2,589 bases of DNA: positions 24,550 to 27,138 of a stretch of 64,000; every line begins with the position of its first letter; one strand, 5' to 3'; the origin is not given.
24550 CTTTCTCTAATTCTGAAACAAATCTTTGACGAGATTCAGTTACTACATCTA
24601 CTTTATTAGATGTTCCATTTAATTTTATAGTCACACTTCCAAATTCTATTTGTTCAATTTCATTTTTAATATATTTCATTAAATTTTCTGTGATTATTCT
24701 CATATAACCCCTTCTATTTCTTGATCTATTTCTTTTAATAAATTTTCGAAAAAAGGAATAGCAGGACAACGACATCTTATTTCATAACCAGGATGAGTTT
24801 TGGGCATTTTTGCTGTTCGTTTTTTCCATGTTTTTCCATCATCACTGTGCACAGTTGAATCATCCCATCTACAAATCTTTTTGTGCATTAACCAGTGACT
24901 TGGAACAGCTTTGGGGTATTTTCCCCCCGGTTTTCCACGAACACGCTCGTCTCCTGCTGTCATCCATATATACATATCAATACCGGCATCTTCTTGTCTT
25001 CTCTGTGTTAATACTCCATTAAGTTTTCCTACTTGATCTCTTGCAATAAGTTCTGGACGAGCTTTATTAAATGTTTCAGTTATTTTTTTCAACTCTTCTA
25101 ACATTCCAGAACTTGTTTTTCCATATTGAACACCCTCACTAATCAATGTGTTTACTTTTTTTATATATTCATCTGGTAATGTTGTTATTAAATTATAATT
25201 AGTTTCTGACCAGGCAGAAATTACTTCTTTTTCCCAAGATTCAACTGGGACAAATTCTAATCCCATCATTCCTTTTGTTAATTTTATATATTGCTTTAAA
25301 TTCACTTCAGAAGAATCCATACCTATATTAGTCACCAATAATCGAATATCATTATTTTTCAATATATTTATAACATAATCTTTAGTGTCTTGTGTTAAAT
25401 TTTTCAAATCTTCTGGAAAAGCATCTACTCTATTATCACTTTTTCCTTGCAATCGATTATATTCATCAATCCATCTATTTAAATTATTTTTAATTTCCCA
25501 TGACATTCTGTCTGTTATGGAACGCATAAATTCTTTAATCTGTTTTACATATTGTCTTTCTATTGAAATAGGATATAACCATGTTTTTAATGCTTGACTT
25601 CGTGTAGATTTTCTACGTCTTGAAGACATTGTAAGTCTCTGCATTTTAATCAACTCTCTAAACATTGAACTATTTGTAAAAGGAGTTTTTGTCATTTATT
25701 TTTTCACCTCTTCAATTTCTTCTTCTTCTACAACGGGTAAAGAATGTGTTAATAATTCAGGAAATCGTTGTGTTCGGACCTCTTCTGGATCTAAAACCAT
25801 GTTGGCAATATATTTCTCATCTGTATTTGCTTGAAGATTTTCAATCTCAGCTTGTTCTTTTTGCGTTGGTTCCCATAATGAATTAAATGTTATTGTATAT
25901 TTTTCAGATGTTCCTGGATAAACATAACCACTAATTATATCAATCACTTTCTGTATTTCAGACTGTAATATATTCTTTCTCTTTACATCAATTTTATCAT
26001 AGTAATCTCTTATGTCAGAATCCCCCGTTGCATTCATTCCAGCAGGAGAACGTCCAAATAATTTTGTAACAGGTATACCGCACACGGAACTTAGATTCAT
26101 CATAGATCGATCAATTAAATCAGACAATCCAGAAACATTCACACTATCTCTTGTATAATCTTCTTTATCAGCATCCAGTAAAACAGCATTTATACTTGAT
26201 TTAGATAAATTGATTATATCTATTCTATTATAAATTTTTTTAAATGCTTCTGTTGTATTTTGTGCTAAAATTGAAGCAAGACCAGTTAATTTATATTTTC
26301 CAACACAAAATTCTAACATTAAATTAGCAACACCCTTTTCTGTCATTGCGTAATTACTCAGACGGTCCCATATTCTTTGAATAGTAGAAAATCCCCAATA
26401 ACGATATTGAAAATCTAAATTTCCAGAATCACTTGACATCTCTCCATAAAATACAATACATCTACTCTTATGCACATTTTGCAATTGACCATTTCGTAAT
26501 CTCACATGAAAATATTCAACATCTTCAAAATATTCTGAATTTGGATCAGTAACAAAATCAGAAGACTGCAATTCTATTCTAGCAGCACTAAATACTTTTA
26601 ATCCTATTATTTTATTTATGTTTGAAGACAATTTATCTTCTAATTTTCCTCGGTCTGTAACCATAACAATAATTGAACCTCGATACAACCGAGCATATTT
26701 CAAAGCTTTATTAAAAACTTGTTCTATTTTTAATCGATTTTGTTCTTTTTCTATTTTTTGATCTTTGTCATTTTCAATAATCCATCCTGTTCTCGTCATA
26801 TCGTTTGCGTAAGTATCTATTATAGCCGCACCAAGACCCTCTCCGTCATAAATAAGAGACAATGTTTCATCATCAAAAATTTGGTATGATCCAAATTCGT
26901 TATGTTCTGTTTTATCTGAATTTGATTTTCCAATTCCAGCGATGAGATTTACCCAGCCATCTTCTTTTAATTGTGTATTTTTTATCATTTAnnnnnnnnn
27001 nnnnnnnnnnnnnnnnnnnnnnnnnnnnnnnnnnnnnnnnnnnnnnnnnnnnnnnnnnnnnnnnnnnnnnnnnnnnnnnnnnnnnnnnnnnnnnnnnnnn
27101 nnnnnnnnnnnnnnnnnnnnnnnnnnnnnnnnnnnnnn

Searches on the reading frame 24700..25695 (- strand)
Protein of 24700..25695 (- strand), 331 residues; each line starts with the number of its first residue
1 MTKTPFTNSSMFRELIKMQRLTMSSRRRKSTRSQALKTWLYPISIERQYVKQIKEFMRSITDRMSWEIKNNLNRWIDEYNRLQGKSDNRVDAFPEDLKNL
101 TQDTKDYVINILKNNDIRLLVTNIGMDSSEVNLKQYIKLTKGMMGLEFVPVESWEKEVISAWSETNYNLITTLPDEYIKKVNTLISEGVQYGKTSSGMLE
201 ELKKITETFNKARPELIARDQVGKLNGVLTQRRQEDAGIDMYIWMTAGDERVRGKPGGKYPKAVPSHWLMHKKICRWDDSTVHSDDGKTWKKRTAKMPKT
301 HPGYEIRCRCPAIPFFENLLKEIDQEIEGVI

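Call 6: search_protein_families(library=phrogs, proteins=[window:24700-25695:-], max_evalue=0.001)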
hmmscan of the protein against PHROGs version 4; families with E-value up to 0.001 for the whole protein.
window:24700-25695:- (331 aa): 6 families
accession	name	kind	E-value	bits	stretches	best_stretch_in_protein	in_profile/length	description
phrog_324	-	head and packaging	2.8e-53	182.9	1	15-326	47-328/624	head morphogenesis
phrog_4529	-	head and packaging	1.9e-29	104.3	1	18-317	50-289/533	minor head protein and DNA pilot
phrog_15127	-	head and packaging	1.7e-22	80.7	1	45-286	4-233/602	head protein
phrog_595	-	head and packaging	8.4e-14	52.8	1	162-325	174-307/513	head maturation protease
phrog_6577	-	unknown function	1.5e-06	27.8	1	160-259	97-197/1066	-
phrog_2468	-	head and packaging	6.2e-05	23.6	1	47-254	34-226/303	head morphogenesis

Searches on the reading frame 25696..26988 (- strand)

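Call 6: search_protein_families(library=phrogs, proteins=[window:25696-26988:-], max_evalue=0.001)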
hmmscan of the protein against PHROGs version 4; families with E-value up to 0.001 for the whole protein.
window:25696-26988:- (430 aa): 7 families
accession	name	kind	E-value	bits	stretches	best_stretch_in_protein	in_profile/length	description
phrog_146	-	head and packaging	2.5e-101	341.4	1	3-426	18-439/587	portal protein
phrog_15528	-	head and packaging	3.1e-65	222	1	5-406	29-448/794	portal protein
phrog_12751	-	unknown function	1.1e-36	127.5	1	197-406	9-216/283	-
phrog_220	-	head and packaging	4.1e-20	72.4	1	65-410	77-438/1338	minor head protein and DNA pilot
phrog_30637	-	unknown function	1.5e-19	70.4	1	171-407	4-236/1119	-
phrog_15615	-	head and packaging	2e-17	64.2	1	8-189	5-186/194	virion structural protein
phrog_4660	-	head and packaging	8.1e-15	55.2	1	143-406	227-474/765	minor head protein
